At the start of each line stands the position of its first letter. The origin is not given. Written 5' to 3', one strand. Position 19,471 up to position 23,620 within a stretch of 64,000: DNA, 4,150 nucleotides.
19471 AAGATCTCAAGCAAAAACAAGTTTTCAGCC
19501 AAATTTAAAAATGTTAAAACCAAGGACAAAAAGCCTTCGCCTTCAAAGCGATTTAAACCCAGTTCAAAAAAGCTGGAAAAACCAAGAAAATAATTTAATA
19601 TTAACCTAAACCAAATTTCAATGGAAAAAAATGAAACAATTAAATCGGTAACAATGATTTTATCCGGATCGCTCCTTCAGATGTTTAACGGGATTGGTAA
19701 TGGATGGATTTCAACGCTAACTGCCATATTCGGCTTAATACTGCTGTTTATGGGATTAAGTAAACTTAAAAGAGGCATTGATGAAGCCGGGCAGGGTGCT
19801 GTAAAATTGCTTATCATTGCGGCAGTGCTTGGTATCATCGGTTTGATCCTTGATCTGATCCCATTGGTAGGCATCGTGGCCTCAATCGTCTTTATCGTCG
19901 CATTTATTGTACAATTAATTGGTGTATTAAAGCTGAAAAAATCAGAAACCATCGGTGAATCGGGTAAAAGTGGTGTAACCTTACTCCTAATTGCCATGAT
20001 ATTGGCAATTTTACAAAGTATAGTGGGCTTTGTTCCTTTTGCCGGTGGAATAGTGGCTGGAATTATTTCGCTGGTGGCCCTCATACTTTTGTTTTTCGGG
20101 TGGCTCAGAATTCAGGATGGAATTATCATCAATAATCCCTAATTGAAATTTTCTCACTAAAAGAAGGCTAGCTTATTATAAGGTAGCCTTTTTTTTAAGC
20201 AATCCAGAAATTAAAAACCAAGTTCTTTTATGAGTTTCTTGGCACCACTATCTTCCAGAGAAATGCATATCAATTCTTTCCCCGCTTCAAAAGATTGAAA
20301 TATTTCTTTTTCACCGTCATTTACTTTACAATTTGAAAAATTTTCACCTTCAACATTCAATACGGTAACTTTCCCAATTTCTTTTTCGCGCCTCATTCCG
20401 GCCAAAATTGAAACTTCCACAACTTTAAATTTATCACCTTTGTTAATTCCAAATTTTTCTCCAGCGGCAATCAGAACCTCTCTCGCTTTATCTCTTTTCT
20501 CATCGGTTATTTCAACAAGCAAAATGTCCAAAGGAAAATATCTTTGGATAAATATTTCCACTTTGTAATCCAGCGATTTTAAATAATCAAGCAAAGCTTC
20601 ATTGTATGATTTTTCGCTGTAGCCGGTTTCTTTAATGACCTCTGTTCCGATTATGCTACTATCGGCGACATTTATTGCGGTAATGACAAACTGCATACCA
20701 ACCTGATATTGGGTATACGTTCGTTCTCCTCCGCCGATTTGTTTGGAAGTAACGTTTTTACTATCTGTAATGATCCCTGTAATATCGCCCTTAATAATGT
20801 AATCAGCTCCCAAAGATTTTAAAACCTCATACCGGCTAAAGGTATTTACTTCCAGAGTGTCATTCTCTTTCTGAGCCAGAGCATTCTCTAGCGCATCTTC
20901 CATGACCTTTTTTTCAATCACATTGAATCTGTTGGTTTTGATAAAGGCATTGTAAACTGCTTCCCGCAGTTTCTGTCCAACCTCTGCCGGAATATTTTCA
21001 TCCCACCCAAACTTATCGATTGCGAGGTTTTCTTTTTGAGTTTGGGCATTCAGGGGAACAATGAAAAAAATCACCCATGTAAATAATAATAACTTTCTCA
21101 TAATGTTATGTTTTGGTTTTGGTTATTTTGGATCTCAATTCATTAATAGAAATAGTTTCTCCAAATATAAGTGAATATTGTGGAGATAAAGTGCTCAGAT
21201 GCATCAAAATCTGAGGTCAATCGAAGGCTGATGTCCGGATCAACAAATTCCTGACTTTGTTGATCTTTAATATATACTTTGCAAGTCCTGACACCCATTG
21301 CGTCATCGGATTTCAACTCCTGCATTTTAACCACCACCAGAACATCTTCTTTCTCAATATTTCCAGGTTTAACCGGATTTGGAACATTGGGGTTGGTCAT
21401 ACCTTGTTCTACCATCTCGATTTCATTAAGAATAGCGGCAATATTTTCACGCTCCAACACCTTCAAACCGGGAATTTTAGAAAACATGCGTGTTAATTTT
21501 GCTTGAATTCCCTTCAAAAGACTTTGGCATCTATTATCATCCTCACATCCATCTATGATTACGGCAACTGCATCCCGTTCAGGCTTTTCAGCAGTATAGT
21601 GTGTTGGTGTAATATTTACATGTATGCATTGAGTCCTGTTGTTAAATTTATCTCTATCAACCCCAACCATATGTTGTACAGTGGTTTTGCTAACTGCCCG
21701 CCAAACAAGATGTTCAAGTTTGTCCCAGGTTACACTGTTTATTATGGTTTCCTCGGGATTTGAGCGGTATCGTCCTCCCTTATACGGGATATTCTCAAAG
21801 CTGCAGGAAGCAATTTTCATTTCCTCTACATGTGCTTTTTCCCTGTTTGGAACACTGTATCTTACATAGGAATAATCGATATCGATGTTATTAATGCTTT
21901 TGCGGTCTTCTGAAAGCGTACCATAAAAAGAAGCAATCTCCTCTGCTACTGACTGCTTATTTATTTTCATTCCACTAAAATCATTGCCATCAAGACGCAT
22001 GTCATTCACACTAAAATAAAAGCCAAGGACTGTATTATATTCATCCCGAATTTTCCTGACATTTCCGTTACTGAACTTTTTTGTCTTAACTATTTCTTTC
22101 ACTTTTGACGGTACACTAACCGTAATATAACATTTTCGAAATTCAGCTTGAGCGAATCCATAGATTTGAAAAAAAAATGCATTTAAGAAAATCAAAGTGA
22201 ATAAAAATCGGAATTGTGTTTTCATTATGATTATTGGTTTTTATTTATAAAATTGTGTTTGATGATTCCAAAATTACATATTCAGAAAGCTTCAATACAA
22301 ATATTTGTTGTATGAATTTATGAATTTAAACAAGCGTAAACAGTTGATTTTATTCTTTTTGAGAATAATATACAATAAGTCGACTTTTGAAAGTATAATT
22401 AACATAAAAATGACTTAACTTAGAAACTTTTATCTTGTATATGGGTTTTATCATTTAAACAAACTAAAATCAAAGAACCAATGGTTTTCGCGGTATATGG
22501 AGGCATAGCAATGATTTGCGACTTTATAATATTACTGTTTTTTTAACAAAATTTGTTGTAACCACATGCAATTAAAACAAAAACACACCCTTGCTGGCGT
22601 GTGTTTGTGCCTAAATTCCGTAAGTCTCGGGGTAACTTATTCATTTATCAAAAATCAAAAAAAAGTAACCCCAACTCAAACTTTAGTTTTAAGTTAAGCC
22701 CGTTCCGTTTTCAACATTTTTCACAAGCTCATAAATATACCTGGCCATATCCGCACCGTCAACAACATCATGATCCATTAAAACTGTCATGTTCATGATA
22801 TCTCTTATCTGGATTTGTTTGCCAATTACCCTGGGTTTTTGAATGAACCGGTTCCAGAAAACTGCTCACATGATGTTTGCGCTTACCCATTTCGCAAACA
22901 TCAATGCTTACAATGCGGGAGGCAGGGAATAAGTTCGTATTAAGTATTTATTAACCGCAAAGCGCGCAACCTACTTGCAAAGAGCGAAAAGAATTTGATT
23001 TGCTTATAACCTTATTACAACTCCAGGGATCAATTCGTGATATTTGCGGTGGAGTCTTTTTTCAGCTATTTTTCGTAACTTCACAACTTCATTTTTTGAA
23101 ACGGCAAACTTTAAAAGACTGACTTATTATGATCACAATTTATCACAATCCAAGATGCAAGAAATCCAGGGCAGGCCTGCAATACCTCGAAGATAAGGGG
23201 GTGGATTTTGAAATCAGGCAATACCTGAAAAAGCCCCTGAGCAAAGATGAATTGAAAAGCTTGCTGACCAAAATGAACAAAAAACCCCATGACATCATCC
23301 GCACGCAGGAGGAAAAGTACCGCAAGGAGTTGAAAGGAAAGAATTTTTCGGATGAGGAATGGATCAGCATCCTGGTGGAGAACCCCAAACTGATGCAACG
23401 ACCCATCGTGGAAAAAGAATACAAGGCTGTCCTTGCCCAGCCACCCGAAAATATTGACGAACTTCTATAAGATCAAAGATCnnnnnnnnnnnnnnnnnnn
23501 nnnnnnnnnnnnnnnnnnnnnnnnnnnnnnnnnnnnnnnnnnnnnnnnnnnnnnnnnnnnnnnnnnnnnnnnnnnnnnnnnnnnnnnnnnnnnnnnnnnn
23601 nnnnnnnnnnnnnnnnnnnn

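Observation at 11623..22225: Candidate undescribed envelope module A: paired TPR-TM-AraC sensors plus lipoproteins, an Ig-repeat protein, a 4-TM protein and CsgG-like proteins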

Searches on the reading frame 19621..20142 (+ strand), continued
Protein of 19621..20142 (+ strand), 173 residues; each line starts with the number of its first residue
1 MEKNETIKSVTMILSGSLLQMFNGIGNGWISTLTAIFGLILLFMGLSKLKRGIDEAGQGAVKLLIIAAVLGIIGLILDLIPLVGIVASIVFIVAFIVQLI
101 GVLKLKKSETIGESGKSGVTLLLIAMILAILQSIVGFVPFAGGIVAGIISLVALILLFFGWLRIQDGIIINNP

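Call 74: fold_search(model_id=the predicted structure, library=pdb)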
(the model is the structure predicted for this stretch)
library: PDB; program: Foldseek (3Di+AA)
matches with E <= 10: 362; with E <= 0.001: 0
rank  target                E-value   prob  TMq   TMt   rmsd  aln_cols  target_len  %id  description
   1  7ytb_A                2.8e-01  0.90  0.46  0.34  12.7       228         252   13  Crystal structure of Kin4B8 (released 2023-03-15)
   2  5v54_B                3.1e-01  0.54  0.34  0.17  21.8       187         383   11  Crystal structure of 5-HT1B receptor in complex with methiothepin (released 2018-02-07)
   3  9itg_A                3.3e-01  0.89  0.43  0.17   6.1       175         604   11  Cryo-EM structure of human XPR1-E622A/F623A mutant in complex with InsP6 in inward-facing state in the presence of 10  (released 2025-04-02)
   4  8r5s_A                4.6e-01  0.41  0.35  0.27  14.7       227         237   12  t113 - De-novo designed soluble homotetramer (released 2024-11-27)
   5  9jxm                  5.6e-01  0.85  0.48  0.18   5.8       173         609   13  Cryo-EM structure of one subunit of the human XPR1 homodimer with both the intracellular and extracellular gates in an o (released 2025-08-27)
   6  8r97_F                6.2e-01  0.84  0.47  0.32   5.8       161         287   11  Crystal structure of the cryorhodopsin CryoR2 at pH 4.6, type B crystals, non-illuminated state (released 2024-12-11)
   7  8r0p_A                6.5e-01  0.60  0.38  0.26  11.1       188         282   11  Cryo-EM structure of the microbial rhodopsin CryoR2 at pH 8.0 in detergent (released 2025-05-14)
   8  1jv6                  7.1e-01  0.69  0.46  0.40  11.7       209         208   16  BACTERIORHODOPSIN D85S/F219L DOUBLE MUTANT AT 2.00 ANGSTROM RESOLUTION (released 2001-10-31)
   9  4kly_B                7.5e-01  0.75  0.48  0.39   9.8       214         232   10  Crystal structure of a blue-light absorbing proteorhodopsin mutant D97N from HOT75 (released 2013-06-05)
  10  9itg_B                7.5e-01  0.69  0.42  0.17   6.6       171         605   12  Cryo-EM structure of human XPR1-E622A/F623A mutant in complex with InsP6 in inward-facing state in the presence of 10  (released 2025-04-02)
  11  9cla_A                8.2e-01  0.15  0.24  0.15  13.4       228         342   12  Human Kv1.3 mutant-H451V (released 2026-01-28)
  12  5xsj_L                9.5e-01  0.85  0.40  0.53   5.6       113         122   13  XylFII-LytSN complex (released 2017-08-02)
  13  5xsd_L                9.5e-01  0.75  0.36  0.48   5.7       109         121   15  XylFII-LytSN complex mutant - D103A (released 2017-08-02)
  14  8r5s_D                9.5e-01  0.28  0.34  0.27  14.5       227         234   12  t113 - De-novo designed soluble homotetramer (released 2024-11-27)
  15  8r5s_G                1.0e+00  0.28  0.35  0.27  14.7       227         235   12  t113 - De-novo designed soluble homotetramer (released 2024-11-27)
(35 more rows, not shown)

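Call 76: find_related_loci(query=A4, collection=viral_contigs, flank=8000)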
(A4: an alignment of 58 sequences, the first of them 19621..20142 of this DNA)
Query A4 (173 aa) in viral_contigs; peptide patterns used: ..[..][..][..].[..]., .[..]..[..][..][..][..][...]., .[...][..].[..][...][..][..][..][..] (x = any residue, [..] = any of these).
270 stretches matched a pattern, but none encodes a relative of the query by tblastn (E <= 1e-3).

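Call 97: find_encoding_contigs(protein=P0046, flank=10000, max_places=3)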
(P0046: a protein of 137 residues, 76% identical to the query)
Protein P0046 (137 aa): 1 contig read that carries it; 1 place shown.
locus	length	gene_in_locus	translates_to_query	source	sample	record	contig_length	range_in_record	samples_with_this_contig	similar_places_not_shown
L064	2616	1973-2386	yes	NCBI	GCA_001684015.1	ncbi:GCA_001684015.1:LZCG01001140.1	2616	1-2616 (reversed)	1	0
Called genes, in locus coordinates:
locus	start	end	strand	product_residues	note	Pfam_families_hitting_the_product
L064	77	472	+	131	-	PF01839:FG-GAP (faint), PF13517:FG-GAP_3 (weak)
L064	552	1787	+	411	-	PF13517:FG-GAP_3 (weak), PF01839:FG-GAP (weak), PF13517:FG-GAP_3, PF07593:UnbV_ASPIC, PF18962:Por_Secre_tail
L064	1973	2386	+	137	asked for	-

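Call 98: find_encoding_contigs(protein=P0004, flank=10000, max_places=3)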
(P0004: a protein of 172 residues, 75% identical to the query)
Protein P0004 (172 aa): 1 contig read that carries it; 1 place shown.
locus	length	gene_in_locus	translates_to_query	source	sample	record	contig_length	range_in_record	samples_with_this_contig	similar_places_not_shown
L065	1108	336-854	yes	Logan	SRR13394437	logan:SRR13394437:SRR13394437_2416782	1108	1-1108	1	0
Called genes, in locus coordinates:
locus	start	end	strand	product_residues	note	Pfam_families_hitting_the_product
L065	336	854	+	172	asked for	-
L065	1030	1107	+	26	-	?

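Call 111: search_protein_families(library=pfam, proteins=[L064:552-1787:+], max_evalue=0.001)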
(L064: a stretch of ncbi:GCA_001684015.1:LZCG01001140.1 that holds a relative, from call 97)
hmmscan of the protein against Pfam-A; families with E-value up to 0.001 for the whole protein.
L064:552-1787:+ (411 aa): 4 families
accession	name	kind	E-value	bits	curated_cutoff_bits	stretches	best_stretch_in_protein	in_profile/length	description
PF13517.12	FG-GAP_3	-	3.6e-26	92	26.9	3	39-102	1-61/61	FG-GAP-like repeat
PF18962.6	Por_Secre_tail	-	2.2e-14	54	27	1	339-409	1-75/75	Secretion system C-terminal sorting domain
PF07593.17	UnbV_ASPIC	-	3.2e-10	40.2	23.4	1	250-316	1-67/68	ASPIC and UnbV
PF01839.29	FG-GAP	-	9e-08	32.3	22.1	1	86-110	4-28/37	FG-GAP repeat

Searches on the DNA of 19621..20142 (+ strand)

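Call 90: search_rna_families(sources=[L001, L003, L005, L006, L008, L010, L016, L017], threshold=gathering)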
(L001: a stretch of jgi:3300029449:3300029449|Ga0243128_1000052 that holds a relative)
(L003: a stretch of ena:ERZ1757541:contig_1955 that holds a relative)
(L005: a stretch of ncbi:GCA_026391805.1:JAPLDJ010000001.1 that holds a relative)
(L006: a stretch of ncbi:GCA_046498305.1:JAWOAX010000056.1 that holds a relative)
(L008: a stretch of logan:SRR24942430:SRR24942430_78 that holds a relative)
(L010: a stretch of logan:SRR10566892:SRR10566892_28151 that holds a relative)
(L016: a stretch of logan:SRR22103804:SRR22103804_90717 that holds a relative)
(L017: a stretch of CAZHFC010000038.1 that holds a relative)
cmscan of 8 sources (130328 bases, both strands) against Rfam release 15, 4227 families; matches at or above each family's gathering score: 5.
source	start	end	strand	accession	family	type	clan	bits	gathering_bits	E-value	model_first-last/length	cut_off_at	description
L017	6148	6336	-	RF00174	Cobalamin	Cis-reg; riboswitch;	CL00101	110.3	31.5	1.9e-26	1-189/189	no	Cobalamin riboswitch aptamer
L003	2356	2573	+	RF00174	Cobalamin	Cis-reg; riboswitch;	CL00101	84.4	31.5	5e-19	1-189/189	no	Cobalamin riboswitch aptamer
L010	717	783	+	RF03081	DUF805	Cis-reg;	CL00115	72.9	51.1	3.3e-11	1-68/68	no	DUF805 RNA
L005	18028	18095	-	RF03081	DUF805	Cis-reg;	CL00115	70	51.1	1.6e-10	1-68/68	no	DUF805 RNA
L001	5730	5813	+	RF00005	tRNA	Gene; tRNA;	CL00001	54.9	29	9.3e-09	1-71/71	no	tRNA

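Call 92: search_rna_families(source=L010, start=600, end=850, threshold=evalue, max_evalue=0.01, show_alignments=1)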
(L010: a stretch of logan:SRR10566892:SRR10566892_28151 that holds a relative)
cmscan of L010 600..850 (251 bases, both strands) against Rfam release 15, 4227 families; matches with E-value up to 0.01: 1.
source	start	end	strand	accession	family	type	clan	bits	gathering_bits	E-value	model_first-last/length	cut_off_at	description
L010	717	783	+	RF03081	DUF805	Cis-reg;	CL00115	72.9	51.1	6.4e-14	1-68/68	no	DUF805 RNA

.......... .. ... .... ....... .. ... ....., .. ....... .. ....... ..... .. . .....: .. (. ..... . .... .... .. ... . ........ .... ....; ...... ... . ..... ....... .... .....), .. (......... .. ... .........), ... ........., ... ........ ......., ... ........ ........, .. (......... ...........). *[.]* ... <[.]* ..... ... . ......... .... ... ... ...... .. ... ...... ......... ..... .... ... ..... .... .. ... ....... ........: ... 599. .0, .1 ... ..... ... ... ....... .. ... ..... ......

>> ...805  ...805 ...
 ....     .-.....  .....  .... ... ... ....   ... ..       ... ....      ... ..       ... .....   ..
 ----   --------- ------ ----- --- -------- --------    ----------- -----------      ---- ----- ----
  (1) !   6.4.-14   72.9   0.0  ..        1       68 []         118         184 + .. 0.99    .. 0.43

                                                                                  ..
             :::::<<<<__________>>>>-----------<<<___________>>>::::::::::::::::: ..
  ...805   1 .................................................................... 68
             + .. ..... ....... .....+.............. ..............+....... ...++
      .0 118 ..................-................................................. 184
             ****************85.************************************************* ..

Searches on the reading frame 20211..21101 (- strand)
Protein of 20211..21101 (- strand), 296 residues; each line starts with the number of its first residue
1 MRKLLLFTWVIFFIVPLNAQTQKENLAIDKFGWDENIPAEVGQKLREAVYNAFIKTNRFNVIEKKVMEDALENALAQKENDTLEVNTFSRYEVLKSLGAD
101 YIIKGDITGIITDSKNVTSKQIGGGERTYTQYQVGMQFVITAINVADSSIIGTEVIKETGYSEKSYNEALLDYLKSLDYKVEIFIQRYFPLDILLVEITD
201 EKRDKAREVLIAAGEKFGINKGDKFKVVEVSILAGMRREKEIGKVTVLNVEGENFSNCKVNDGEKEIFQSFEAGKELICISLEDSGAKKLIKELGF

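Call 4: search_protein_families(library=pfam, proteins=[window:20211-21101:-], max_evalue=0.1)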
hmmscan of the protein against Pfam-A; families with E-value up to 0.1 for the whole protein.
window:20211-21101:- (296 aa): 4 families
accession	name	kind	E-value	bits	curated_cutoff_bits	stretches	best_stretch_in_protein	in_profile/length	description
PF13036.11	LpoB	-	1.6e-05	25.3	22.3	1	43-116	48-119/147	Peptidoglycan-synthase activator LpoB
PF03783.19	CsgG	-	6.3e-05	22.8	20.8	1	35-112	30-103/210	Curli production assembly/transport component CsgG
PF16538.11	FlgT_C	-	0.045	14.6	27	0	208-230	3-25/77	Flagellar assembly protein T, C-terminal domain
PF04052.18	TolB_N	-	0.091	13.3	22.4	0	20-108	9-84/106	TolB amino-terminal domain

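Call 14: search_protein_families(library=ncbifam, proteins=[window:20211-21101:-], max_evalue=0.1)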
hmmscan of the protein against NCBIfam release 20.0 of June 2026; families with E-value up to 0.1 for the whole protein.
window:20211-21101:- (296 aa): 2 families
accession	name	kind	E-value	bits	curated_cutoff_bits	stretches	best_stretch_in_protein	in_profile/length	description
TIGR02722.1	lp_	equivalog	0.0071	16.4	110.55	1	44-114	89-157/189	penicillin-binding protein activator LpoB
NF001667.0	PRK00431.2-3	equivalog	0.044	13.4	252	0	183-226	57-100/182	ADP-ribose-binding protein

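Call 15: search_protein_families(library=padloc, proteins=[window:20211-21101:-], max_evalue=0.1)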
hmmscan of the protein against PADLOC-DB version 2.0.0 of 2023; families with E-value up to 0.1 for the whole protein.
window:20211-21101:- (296 aa): 0 families

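Call 45: search_solved_structures(query=window:20211-21101:-, max_evalue=1)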
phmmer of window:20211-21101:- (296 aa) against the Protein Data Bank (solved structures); distinct sequences matched with E-value up to 1: 1.
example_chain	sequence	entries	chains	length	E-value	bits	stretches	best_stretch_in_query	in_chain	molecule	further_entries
1nlq_A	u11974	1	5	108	0.76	12.3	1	29-88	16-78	Nucleoplasmin-like protein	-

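Call 62: search_protein_families(library=phrogs, proteins=[window:20211-21101:-], max_evalue=0.01)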
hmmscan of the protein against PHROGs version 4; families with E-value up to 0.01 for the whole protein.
window:20211-21101:- (296 aa): 0 families

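Call 77: find_related_loci(query=window:20211-21101:-, collection=viral_contigs, flank=5000)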
Query window:20211-21101:- (296 aa) in viral_contigs; peptide patterns used: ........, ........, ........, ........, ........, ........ (x = any residue, [..] = any of these).
9 stretches matched a pattern, but none encodes a relative of the query by tblastn (E <= 1e-3).

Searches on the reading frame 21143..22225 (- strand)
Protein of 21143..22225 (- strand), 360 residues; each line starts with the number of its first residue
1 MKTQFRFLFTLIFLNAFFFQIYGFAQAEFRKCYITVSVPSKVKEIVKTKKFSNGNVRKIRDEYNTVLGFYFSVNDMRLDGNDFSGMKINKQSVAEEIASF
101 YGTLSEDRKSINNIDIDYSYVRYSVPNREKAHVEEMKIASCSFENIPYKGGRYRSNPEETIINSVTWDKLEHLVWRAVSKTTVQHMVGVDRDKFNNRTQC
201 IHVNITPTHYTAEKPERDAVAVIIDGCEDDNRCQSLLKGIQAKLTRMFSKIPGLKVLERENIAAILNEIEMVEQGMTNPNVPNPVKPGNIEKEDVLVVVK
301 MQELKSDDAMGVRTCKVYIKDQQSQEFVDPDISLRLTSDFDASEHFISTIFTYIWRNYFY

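Call 4: search_protein_families(library=pfam, proteins=[window:21143-22225:-], max_evalue=0.1)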
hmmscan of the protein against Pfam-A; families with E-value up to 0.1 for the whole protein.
window:21143-22225:- (360 aa): 1 family
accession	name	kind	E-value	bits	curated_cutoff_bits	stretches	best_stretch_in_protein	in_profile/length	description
PF03783.19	CsgG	-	0.05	13.3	20.8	1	239-280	39-80/210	Curli production assembly/transport component CsgG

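Call 14: search_protein_families(library=ncbifam, proteins=[window:21143-22225:-], max_evalue=0.1)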
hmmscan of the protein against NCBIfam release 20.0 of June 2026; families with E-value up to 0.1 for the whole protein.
window:21143-22225:- (360 aa): 1 family
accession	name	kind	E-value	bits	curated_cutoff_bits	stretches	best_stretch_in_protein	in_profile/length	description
NF004722.0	PRK06066.1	equivalog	0.026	13.5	516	1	55-141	224-303/385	thiolase domain-containing protein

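Call 15: search_protein_families(library=padloc, proteins=[window:21143-22225:-], max_evalue=0.1)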
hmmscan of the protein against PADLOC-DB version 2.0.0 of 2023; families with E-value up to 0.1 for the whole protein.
window:21143-22225:- (360 aa): 0 families

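Call 46: search_solved_structures(query=window:21143-22225:-, max_evalue=1)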
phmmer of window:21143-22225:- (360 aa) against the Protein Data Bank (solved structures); distinct sequences matched with E-value up to 1: 0.

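Call 62: search_protein_families(library=phrogs, proteins=[window:21143-22225:-], max_evalue=0.01)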
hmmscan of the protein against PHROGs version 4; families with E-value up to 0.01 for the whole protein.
window:21143-22225:- (360 aa): 0 families

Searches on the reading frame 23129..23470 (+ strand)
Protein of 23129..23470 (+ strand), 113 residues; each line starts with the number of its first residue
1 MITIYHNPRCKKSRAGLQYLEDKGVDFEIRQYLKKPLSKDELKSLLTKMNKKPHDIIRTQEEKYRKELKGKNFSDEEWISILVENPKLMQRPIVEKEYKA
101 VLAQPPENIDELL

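Call 12: search_protein_families(library=pfam, proteins=[window:23129-23470:+], max_evalue=0.001)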
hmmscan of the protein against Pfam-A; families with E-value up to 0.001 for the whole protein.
window:23129-23470:+ (113 aa): 2 families
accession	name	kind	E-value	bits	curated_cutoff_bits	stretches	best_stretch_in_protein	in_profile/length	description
PF03960.21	ArsC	-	1.2e-14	54.8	24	1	5-111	1-78/79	ArsC family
PF00462.30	Glutaredoxin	-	3.3e-05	24.4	22.9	1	2-46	1-45/60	Glutaredoxin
